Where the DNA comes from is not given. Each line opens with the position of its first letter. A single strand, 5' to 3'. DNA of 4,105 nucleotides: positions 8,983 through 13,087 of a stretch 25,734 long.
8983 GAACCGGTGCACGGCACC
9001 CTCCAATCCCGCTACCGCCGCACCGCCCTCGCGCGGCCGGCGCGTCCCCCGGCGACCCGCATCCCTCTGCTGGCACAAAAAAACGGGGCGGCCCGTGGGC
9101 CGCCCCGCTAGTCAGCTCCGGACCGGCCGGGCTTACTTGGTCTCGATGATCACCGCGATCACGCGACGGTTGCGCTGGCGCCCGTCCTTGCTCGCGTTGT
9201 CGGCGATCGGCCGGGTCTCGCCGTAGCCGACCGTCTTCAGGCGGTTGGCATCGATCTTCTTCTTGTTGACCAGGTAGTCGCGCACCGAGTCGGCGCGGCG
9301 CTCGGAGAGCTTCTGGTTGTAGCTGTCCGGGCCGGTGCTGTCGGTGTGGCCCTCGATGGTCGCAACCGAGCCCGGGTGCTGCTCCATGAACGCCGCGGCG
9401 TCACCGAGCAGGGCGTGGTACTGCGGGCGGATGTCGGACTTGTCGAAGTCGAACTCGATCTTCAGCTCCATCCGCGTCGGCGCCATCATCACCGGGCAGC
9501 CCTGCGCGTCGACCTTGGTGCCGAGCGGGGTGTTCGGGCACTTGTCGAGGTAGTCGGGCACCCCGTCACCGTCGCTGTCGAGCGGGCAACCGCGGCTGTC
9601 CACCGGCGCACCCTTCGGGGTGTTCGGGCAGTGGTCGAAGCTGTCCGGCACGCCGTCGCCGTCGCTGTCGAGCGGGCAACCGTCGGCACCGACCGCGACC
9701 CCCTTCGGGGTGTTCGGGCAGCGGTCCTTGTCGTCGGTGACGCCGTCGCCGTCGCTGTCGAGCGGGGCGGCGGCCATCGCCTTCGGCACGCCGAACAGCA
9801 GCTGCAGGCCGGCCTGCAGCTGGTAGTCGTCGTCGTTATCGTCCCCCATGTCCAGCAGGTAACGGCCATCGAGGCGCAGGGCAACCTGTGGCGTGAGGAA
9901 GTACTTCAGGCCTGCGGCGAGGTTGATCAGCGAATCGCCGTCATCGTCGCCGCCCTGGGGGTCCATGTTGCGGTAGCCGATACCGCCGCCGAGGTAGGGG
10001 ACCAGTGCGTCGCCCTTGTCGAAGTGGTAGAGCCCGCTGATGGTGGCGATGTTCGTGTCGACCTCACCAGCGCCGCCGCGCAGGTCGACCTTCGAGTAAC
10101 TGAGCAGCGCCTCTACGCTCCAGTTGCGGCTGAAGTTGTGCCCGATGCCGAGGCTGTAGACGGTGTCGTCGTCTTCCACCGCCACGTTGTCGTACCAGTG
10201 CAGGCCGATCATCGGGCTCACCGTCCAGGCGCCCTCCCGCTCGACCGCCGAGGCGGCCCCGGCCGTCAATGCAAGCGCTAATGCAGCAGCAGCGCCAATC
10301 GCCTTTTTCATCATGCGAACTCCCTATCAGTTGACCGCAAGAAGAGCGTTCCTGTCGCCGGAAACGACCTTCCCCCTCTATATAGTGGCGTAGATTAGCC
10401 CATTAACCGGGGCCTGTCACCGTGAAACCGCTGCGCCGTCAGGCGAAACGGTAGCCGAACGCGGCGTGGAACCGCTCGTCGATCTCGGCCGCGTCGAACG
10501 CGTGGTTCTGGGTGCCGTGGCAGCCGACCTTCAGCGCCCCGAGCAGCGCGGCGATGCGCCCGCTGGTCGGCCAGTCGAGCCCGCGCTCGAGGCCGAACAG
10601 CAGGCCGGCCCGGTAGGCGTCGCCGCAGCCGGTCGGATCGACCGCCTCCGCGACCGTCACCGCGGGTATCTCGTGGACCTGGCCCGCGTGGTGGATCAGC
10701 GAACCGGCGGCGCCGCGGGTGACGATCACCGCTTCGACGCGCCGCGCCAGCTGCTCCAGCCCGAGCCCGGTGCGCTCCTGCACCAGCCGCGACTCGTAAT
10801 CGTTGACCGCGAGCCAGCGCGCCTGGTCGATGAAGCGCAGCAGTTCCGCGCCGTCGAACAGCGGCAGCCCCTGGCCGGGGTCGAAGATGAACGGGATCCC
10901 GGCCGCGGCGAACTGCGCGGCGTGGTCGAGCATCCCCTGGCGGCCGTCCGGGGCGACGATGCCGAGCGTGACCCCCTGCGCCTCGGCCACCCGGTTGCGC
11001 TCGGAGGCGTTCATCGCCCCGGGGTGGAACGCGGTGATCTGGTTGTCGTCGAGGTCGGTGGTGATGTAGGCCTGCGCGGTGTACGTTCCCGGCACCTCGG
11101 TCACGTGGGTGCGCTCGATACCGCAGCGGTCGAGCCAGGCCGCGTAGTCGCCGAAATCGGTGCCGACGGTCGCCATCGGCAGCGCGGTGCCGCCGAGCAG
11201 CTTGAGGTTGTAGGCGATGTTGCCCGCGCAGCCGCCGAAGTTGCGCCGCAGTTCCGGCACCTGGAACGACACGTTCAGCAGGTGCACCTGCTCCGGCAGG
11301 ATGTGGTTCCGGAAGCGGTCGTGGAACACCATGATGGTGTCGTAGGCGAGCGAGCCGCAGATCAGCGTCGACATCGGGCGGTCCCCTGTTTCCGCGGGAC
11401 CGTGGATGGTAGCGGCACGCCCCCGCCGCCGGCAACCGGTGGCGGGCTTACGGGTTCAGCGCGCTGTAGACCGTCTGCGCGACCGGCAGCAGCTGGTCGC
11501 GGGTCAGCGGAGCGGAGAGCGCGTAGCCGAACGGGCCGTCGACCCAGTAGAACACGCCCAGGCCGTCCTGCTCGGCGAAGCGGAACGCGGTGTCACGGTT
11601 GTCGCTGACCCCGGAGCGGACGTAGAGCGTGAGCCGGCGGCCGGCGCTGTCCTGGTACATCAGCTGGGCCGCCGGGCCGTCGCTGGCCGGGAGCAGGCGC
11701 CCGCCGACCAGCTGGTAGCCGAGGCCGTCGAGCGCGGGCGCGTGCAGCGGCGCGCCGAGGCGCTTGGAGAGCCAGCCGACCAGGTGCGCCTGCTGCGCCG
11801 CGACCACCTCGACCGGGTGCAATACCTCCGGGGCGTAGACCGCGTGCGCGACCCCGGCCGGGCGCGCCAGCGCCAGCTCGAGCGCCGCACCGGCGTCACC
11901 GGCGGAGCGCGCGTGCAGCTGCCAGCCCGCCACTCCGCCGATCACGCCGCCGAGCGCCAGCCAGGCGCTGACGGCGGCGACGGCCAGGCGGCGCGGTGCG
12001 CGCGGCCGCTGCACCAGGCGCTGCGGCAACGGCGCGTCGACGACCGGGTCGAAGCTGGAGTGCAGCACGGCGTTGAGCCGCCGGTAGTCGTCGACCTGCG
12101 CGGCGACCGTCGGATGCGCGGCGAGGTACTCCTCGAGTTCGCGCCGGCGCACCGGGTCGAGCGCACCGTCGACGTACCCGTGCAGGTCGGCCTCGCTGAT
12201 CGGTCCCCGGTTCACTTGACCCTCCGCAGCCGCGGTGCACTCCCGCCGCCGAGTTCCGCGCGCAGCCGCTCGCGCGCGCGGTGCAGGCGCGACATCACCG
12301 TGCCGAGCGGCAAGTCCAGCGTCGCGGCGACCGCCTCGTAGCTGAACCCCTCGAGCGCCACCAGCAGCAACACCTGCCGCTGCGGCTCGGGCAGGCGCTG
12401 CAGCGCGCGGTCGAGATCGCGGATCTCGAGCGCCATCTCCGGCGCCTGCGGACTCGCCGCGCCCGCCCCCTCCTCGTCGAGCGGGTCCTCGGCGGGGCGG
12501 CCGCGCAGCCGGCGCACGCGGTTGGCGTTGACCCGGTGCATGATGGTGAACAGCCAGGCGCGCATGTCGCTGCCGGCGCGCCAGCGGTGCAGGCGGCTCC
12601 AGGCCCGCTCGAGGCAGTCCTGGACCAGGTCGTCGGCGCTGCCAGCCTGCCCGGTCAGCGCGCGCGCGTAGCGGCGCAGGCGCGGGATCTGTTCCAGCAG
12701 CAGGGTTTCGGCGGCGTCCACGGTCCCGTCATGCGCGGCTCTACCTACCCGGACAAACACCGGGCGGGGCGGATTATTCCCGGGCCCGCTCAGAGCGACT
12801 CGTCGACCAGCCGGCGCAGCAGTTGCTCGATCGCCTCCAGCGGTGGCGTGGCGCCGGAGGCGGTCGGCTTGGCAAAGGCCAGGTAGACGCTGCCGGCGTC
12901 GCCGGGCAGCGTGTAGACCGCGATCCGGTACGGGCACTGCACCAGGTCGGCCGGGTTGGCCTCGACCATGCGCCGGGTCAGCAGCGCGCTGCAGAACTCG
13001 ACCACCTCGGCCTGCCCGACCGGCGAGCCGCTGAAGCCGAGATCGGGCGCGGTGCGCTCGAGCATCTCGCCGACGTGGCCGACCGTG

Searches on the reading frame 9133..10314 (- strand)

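Call 18: search_protein_families(library=ncbifam, proteins=[window:9133-10314:-], max_evalue=0.00001)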
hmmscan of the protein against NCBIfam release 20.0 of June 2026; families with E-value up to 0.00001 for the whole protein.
window:9133-10314:- (393 aa): 37 families (the best 25 are shown)
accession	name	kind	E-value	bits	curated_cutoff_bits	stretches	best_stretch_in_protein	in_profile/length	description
NF053612.1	anchor_PA1041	equivalog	1.6e-49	169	250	3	246-385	77-231/236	PA1041 family peptidoglycan-binding anchor lipoprotein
NF033763.1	exchanger_TraB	exception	3.7e-40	137.4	700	2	216-389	323-497/522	outer membrane exchange protein TraB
NF045788.1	Omp38Acinit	equivalog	4.5e-37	127.9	500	1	276-390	233-347/354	outer membrane protein Omp38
NF053611.1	YiaD_Gzip_OmpA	equivalog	4.3e-35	121.3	175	1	281-385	99-202/206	YiaD family glycine zipper/OmpA-like lipoprotein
NF045787.1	OmpABordt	equivalog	2.3e-29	102.5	200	1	278-392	77-192/194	outer membrane protein OmpA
NF053613.1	OMP_toxin_LptF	equivalog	2.3e-27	96.3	400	1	287-389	144-245/256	lipotoxin F family OmpA-related lipoprotein LptF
NF053585.1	OMP_LP_YfiB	equivalog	1e-24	87.2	128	1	284-390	56-161/163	outer membrane lipoprotein YfiB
TIGR02802.1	Pal_lipo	equivalog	9e-24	83.6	125.35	1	286-387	2-102/104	peptidoglycan-associated lipoprotein Pal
NF008071.1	PRK10808.1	equivalog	1.3e-20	74.1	277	1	286-383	233-331/358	porin OmpA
NF053607.1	CHU_0125_OmpA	equivalog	7e-20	71.1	620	1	286-390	533-637/639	CHU_0125 family OmpA-like outer membrane integrity protein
TIGR03789.1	pdsO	hypoth_equivalog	1.3e-19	70.9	152.2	1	280-386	135-240/243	sortase-associated OmpA-like protein PdsO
TIGR03350.1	type_VI_ompA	equivalog_domain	2.6e-19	69.5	139.8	1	288-385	34-133/137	type VI secretion system protein TssL, long form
NF005382.1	PRK06925.1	equivalog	4.6e-19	69.6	264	1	285-390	116-224/225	flagellar motor protein MotS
NF007804.1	PRK10510.1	equivalog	4.4e-18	65.5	307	1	282-386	110-213/219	OmpA family lipoprotein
NF052230.1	T9SS_PorE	exception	7.4e-18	64.2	600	1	285-369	516-599/648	PorE family type IX secretion system protein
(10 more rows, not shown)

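Call 19: search_protein_families(library=pfam, proteins=[window:9133-10314:-], max_evalue=0.00001)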
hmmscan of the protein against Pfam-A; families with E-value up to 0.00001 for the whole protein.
window:9133-10314:- (393 aa): 4 families
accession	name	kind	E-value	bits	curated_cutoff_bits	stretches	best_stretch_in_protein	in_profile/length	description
PF00691.25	OmpA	-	1.3e-25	90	27.2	1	288-383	2-98/98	OmpA family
PF13505.12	OMP_b-brl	-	3.8e-20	73.2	28.7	1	9-174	2-175/175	Outer membrane protein beta-barrel domain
PF02412.23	TSP_3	-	1.3e-13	50.8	25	0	211-234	10-33/36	Thrombospondin type 3 repeat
PF05736.17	OprF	-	7.6e-10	39.3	23.5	1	35-175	35-181/184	OprF membrane domain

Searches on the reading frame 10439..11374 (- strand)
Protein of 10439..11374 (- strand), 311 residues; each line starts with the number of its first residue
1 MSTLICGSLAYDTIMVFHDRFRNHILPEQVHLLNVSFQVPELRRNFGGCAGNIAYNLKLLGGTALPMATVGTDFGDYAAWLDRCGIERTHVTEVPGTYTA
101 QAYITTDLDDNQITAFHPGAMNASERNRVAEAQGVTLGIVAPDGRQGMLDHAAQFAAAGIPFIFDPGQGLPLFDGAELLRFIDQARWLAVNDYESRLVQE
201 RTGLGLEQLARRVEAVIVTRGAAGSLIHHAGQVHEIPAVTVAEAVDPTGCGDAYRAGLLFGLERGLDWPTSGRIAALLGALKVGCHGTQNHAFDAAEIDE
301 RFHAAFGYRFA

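Call 18: search_protein_families(library=ncbifam, proteins=[window:10439-11374:-], max_evalue=0.00001)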
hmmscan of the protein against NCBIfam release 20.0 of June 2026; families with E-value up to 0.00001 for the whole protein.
window:10439-11374:- (311 aa): 14 families
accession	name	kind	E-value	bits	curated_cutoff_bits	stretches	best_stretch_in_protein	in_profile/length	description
NF041164.1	NucKinThplmales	equivalog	1.2e-25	90.4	450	1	36-268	27-257/295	nucleoside kinase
TIGR02152.1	D_ribokin_bact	equivalog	4.7e-17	62.3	299.65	1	37-299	25-297/298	ribokinase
NF053626.1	RibKinHalex1628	equivalog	1.1e-15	57.9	330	1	39-289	30-279/293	ATP-dependent ribose-1-phosphate kinase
TIGR04382.1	myo_inos_iolC_N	equivalog_domain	2.9e-15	56.3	300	1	210-299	217-306/309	5-dehydro-2-deoxygluconokinase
TIGR02198.1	rfaE_dom_I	equivalog_domain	1.4e-13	50.7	345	1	43-291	44-305/315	D-glycero-beta-D-manno-heptose-7-phosphate kinase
NF041134.1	R1P_kin_Thcocales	equivalog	9.1e-13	48.3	500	1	5-290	5-270/291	ADP-dependent ribose-1-phosphate kinase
NF006957.1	PRK09434.1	equivalog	5.9e-11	42.4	450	1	204-276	201-274/302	fructokinase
TIGR03168.1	1-PFK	subfamily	5.3e-10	38.7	216.4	1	208-292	208-291/305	hexose kinase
NF007321.0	PRK09813.1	equivalog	4.5e-09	36.2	247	1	44-274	20-246/261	fructoselysine 6-kinase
NF041332.1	KDG_KDGal_kin_Halo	equivalog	1.9e-08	34.2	440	1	213-288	223-297/320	bifunctional 2-dehydro-3-deoxygluconokinase/2-dehydro-3-deoxygalactonokinase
TIGR03828.1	pfkB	equivalog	1e-07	31.3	292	1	208-291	208-290/305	1-phosphofructokinase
NF008353.0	PRK11142.1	equivalog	2.8e-07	30.3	341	0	213-300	215-301/307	ribokinase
NF049991.1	TagKinase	equivalog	3.7e-07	29.2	420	1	209-300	222-313/321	tagatose kinase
NF047869.1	myo_kin_aldol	exception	4.5e-06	25.3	600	0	215-302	239-331/586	bifunctional 5-dehydro-2-deoxygluconokinase/5-dehydro-2-deoxyphosphogluconate aldolase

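Call 19: search_protein_families(library=pfam, proteins=[window:10439-11374:-], max_evalue=0.00001)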
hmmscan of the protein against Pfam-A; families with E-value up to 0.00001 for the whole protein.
window:10439-11374:- (311 aa): 1 family
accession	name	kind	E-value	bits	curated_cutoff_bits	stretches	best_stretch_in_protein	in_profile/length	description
PF00294.29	PfkB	-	5e-36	125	25.8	1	34-290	24-297/302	pfkB family carbohydrate kinase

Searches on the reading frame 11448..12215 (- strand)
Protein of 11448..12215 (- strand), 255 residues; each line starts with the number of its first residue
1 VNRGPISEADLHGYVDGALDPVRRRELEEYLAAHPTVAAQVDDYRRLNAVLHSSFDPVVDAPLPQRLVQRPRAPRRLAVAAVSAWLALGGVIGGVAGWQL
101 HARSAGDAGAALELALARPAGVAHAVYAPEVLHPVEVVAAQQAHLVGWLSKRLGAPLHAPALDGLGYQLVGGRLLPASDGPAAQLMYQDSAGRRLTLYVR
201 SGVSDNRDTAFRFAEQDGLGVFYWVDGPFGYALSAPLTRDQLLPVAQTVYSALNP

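Call 18: search_protein_families(library=ncbifam, proteins=[window:11448-12215:-], max_evalue=0.00001)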
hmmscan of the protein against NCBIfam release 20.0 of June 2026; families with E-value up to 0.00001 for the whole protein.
window:11448-12215:- (255 aa): 1 family
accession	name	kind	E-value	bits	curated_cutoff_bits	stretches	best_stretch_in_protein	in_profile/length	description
NF010501.0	PRK13920.1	subfamily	9.5e-06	25.4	225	0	13-105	10-109/213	putative anti-sigmaE protein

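Call 19: search_protein_families(library=pfam, proteins=[window:11448-12215:-], max_evalue=0.00001)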
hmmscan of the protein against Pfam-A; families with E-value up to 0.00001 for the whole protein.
window:11448-12215:- (255 aa): 0 families

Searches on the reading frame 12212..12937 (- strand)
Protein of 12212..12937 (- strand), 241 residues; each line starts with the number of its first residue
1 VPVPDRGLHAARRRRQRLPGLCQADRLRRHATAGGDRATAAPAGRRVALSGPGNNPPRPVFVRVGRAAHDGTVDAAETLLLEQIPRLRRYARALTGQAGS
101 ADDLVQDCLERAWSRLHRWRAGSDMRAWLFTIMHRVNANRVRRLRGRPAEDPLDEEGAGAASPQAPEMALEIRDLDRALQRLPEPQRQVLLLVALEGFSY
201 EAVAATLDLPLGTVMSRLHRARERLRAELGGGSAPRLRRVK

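Call 18: search_protein_families(library=ncbifam, proteins=[window:12212-12937:-], max_evalue=0.00001)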
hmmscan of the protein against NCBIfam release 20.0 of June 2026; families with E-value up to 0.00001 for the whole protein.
window:12212-12937:- (241 aa): 79 families (the best 25 are shown)
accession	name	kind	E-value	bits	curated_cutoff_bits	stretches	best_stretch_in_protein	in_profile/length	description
NF009164.0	PRK12511.1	equivalog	1.6e-38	132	185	1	80-231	10-161/182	RNA polymerase sigma factor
NF009198.0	PRK12546.1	equivalog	3.1e-34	118.4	270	1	77-229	10-161/188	RNA polymerase sigma factor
NF009169.0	PRK12516.1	equivalog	1.9e-29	102.5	321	1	80-227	16-162/188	RNA polymerase sigma factor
NF009199.0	PRK12547.1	subfamily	4.1e-29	101.3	219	1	79-227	11-158/184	RNA polymerase sigma factor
NF009192.0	PRK12540.1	equivalog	4.2e-28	98.1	307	1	80-228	11-158/182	RNA polymerase sigma factor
TIGR02983.1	SigE-fam_strep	subfamily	1.3e-27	96.7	141.55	1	73-230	5-159/162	SigE family RNA polymerase sigma factor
NF007225.0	PRK09643.1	equivalog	5e-25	88.4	190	1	70-231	23-184/204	RNA polymerase sigma factor SigM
NF004113.0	PRK05602.1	equivalog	2e-24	86.3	208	1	70-230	41-202/211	RNA polymerase sigma factor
TIGR02947.1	SigH_actino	hypoth_equivalog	5.3e-24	85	251.55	1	86-231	23-181/193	RNA polymerase sigma-70 factor, TIGR02947 family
NF058625.1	sigma_PG0214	equivalog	9.8e-24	83.9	130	1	85-229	15-161/170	GFO_1088 family ECF-type sigma factor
NF009185.0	PRK12533.1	equivalog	1.4e-23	83.7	248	1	90-236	45-200/231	RNA polymerase sigma factor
NF007227.0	PRK09645.1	subfamily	1.5e-23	83.6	202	1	78-230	17-171/177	sigma-70 family RNA polymerase sigma factor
TIGR02937.1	sigma70-ECF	superfamily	9.3e-23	80.7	42.9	1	74-229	1-165/165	sigma-70 family RNA polymerase sigma factor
NF009170.0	PRK12517.1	subfamily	9.4e-23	80.6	197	1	84-229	33-176/188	RNA polymerase sigma factor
NF008888.0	PRK11922.1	equivalog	6.8e-22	78.2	204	1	68-229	24-196/231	RNA polymerase sigma factor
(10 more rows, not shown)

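Call 19: search_protein_families(library=pfam, proteins=[window:12212-12937:-], max_evalue=0.00001)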
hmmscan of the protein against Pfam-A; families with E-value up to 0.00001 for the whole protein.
window:12212-12937:- (241 aa): 6 families
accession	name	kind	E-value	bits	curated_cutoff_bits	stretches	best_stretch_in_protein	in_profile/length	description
PF22029.2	PhyR_sigma2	-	3.4e-23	81.9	27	1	82-134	3-55/55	Sigma2 domain of PhyR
PF08281.18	Sigma70_r4_2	-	4.7e-18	65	25.7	1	173-225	2-54/54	Sigma-70, region 4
PF04542.20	Sigma70_r2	-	2.2e-13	50.2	24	1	84-145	6-69/71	Sigma-70 region 2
PF04545.22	Sigma70_r4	-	2.3e-12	46.6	24.1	1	178-227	1-50/50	Sigma-70, region 4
PF07638.17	Sigma70_ECF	-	5e-07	30.2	21.1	1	69-229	12-183/185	ECF sigma factor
PF22233.2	PhyR_sigma-like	-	9.4e-06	25.8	27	0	179-216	1-38/50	Response regulator PhyR, sigma-like domain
